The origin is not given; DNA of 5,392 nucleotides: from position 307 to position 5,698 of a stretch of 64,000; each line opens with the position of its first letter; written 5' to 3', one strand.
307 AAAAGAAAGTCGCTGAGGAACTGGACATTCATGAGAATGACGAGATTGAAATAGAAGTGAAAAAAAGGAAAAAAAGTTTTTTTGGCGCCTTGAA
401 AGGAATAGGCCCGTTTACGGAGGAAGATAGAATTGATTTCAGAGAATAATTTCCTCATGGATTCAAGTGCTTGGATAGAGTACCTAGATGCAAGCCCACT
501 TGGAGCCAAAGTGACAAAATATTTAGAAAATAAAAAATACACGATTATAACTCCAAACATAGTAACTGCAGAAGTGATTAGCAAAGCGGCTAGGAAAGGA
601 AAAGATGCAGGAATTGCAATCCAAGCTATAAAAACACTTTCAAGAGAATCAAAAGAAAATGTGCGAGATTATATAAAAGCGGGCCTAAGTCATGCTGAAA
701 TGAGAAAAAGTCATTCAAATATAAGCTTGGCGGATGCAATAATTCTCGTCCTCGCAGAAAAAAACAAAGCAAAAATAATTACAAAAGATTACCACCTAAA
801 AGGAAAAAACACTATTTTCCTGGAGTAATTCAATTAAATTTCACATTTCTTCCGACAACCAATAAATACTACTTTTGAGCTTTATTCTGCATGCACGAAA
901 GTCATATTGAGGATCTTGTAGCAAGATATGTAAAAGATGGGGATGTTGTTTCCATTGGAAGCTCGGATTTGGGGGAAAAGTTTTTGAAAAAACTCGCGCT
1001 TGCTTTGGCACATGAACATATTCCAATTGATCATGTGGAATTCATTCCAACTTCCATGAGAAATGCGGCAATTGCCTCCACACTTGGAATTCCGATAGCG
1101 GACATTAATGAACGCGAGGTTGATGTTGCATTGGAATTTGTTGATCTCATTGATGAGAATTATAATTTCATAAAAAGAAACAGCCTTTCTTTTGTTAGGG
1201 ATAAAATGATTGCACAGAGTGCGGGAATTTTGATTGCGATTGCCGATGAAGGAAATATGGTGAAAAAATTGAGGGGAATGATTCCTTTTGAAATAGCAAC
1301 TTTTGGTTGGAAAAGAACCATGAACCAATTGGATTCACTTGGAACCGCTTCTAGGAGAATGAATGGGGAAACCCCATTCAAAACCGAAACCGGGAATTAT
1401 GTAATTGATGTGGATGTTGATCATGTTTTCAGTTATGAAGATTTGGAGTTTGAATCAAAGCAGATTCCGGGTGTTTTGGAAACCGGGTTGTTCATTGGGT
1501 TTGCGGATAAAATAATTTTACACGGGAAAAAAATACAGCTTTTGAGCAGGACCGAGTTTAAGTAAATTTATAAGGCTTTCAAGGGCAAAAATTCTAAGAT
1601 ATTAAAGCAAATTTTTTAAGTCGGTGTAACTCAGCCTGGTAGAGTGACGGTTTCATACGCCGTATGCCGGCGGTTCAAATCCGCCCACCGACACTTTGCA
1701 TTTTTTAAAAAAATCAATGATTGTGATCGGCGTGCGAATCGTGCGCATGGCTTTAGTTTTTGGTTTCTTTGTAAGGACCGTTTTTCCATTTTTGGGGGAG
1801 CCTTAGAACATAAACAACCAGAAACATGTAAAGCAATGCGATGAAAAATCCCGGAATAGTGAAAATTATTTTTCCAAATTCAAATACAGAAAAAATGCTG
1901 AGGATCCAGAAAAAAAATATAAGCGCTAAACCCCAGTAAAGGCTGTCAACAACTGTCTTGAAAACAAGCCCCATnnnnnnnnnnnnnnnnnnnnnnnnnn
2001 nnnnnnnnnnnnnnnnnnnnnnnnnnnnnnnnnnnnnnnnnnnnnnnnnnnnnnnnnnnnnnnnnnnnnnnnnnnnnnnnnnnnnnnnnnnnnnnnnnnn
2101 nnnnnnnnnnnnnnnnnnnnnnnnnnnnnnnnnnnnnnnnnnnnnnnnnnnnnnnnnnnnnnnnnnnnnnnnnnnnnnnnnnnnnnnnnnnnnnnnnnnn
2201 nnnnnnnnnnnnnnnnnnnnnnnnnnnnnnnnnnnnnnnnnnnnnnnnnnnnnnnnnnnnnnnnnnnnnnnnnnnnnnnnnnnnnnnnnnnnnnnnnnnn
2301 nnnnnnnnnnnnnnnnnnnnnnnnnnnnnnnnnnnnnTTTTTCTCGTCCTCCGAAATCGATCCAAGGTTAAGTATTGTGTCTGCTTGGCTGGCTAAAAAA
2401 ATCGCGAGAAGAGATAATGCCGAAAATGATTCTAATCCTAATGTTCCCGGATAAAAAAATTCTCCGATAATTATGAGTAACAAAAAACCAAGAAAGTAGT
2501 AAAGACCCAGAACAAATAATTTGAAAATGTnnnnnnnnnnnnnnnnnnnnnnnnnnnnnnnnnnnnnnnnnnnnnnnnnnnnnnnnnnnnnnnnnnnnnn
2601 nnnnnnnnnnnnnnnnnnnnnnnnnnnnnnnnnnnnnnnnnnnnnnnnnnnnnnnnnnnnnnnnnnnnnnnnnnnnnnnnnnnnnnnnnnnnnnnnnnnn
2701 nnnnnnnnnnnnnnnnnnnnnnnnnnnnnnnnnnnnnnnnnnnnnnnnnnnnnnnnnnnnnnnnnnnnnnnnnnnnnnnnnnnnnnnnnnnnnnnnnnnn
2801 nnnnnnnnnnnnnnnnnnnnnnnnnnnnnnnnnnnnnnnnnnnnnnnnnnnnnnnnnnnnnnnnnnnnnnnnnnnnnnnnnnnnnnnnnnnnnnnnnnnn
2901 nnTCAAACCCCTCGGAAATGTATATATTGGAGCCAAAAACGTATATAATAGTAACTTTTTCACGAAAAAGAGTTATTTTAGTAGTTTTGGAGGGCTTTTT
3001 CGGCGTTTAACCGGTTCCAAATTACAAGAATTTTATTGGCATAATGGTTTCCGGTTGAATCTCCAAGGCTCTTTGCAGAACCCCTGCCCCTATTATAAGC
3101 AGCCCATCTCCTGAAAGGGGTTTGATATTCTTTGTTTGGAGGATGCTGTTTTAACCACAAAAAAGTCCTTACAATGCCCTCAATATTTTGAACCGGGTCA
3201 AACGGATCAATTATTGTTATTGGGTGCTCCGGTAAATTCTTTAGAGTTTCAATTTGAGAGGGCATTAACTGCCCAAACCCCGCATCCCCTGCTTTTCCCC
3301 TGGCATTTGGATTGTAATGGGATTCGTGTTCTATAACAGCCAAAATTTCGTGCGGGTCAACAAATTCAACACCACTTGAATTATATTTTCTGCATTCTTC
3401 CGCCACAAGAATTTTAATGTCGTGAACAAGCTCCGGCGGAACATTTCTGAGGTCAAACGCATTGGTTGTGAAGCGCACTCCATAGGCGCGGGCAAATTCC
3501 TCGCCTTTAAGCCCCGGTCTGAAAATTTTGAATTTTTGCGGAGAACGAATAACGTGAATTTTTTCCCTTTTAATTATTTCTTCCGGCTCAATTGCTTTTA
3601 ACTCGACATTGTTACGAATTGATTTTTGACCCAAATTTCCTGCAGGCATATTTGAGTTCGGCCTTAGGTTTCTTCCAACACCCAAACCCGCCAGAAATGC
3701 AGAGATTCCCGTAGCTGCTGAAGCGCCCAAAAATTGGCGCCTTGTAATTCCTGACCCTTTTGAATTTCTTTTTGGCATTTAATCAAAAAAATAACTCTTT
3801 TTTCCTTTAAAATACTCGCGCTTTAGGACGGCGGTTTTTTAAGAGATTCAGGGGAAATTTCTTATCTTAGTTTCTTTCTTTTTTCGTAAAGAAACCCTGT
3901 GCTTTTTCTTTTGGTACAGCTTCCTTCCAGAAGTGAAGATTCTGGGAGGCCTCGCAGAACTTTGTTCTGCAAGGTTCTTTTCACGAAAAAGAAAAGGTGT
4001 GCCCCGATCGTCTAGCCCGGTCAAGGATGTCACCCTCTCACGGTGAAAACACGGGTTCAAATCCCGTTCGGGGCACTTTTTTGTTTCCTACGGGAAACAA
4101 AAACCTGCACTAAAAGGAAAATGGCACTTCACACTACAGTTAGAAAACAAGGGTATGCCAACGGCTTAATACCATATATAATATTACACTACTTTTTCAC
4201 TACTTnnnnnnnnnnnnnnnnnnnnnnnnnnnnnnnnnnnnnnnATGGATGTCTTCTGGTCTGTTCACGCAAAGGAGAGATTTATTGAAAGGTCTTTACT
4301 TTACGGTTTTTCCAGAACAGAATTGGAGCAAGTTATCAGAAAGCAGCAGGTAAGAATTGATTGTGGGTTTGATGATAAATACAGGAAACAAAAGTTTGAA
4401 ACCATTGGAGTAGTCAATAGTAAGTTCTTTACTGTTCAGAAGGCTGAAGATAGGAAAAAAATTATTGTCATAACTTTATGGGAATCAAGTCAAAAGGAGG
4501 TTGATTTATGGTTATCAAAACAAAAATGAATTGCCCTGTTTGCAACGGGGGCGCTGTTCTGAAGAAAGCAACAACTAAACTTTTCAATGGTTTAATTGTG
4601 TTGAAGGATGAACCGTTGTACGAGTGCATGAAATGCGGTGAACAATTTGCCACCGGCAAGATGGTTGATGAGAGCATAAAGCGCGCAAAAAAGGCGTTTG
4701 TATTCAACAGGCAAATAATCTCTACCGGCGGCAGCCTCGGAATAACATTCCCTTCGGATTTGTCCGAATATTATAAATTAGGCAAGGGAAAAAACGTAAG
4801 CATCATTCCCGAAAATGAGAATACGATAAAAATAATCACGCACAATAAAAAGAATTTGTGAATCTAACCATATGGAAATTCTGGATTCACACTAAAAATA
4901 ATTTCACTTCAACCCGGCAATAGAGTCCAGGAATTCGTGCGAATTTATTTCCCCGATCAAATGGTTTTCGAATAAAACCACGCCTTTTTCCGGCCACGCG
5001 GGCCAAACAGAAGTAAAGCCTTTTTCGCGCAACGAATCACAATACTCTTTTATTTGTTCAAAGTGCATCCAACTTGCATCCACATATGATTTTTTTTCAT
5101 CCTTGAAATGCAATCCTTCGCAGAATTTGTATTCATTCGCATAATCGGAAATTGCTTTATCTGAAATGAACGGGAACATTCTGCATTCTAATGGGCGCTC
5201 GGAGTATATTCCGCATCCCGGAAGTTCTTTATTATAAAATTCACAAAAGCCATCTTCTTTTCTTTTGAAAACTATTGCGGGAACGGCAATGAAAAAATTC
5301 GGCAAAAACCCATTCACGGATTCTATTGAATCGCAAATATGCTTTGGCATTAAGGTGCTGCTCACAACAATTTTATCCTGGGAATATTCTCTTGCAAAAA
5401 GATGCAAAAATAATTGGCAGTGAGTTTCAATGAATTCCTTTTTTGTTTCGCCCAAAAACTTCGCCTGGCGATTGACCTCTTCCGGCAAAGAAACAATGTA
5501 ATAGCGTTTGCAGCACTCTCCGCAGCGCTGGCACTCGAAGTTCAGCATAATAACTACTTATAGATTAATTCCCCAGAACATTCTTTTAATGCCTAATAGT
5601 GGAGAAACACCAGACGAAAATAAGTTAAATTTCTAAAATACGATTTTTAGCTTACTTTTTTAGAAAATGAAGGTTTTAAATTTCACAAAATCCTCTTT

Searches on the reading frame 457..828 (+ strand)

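Call 53: search_protein_families(library=pfam, proteins=[window:457-828:+], max_evalue=0.01)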
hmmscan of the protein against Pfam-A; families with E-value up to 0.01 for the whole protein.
window:457-828:+ (123 aa): 2 families
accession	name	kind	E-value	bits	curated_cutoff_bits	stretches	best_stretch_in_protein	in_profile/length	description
PF01850.27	PIN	-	4.3e-15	56.8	23.6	1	2-115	4-115/120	PIN domain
PF16289.11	PIN_12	-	0.0015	19.4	32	1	2-112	4-118/172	PIN domain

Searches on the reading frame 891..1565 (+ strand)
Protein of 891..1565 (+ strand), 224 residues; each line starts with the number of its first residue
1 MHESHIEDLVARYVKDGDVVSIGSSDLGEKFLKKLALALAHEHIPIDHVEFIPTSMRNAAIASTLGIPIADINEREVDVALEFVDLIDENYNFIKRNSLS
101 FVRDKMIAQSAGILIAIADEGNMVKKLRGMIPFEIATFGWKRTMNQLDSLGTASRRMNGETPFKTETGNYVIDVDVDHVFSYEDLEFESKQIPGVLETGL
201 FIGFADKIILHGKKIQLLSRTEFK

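Call 53: search_protein_families(library=pfam, proteins=[window:891-1565:+], max_evalue=0.01)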
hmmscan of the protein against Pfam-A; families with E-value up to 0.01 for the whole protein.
window:891-1565:+ (224 aa): 1 family
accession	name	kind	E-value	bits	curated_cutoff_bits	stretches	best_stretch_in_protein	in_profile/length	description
PF06026.20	Rib_5-P_isom_A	-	3.5e-36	124.8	26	1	51-212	2-170/173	Ribose 5-phosphate isomerase A (phosphoriboisomerase A)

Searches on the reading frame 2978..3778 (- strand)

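Call 53: search_protein_families(library=pfam, proteins=[window:2978-3778:-], max_evalue=0.01)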
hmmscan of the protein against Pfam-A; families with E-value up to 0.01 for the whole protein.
window:2978-3778:- (266 aa): 2 families
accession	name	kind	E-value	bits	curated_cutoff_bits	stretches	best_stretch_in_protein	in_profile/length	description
PF01464.25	SLT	-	3.1e-14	53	21.3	1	140-245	12-111/117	Transglycosylase SLT domain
PF10518.14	TAT_signal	-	0.0024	18.2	22.7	1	11-30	2-21/21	TAT (twin-arginine translocation) pathway signal sequence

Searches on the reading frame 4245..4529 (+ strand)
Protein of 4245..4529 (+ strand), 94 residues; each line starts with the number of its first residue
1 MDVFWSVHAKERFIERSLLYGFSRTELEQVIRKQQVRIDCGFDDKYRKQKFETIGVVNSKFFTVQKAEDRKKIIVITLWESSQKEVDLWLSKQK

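Call 54: search_protein_families(library=pfam, proteins=[window:4245-4529:+], max_evalue=0.01)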
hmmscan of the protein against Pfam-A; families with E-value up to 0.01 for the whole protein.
window:4245-4529:+ (94 aa): 1 family
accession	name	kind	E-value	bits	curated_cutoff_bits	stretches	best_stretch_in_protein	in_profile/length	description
PF14076.12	DUF4258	-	0.0042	17.8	25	1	5-79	1-70/71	Domain of unknown function (DUF4258)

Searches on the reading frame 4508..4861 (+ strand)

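Call 54: search_protein_families(library=pfam, proteins=[window:4508-4861:+], max_evalue=0.01)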
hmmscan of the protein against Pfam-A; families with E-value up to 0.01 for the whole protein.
window:4508-4861:+ (117 aa): 3 families
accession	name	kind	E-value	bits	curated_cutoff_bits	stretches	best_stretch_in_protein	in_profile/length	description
PF14354.12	Lar_restr_allev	-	0.0011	19.7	28.6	1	8-57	5-47/58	Restriction alleviation protein Lar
PF09723.15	Zn_ribbon_8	-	0.0066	16.9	34.4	0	38-48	6-16/41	Zinc ribbon domain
PF23455.1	DUF7129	-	0.0074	16.5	30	0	34-49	8-23/45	Domain of unknown function (DUF7129)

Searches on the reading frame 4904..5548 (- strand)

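Call 53: search_protein_families(library=pfam, proteins=[window:4904-5548:-], max_evalue=0.01)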
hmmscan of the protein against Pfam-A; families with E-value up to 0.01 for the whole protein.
window:4904-5548:- (214 aa): 1 family
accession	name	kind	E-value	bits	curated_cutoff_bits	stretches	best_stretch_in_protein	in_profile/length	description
PF03692.20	CxxCxxCC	-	7.8e-11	43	23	1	5-138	1-79/85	Putative zinc- or iron-chelating domain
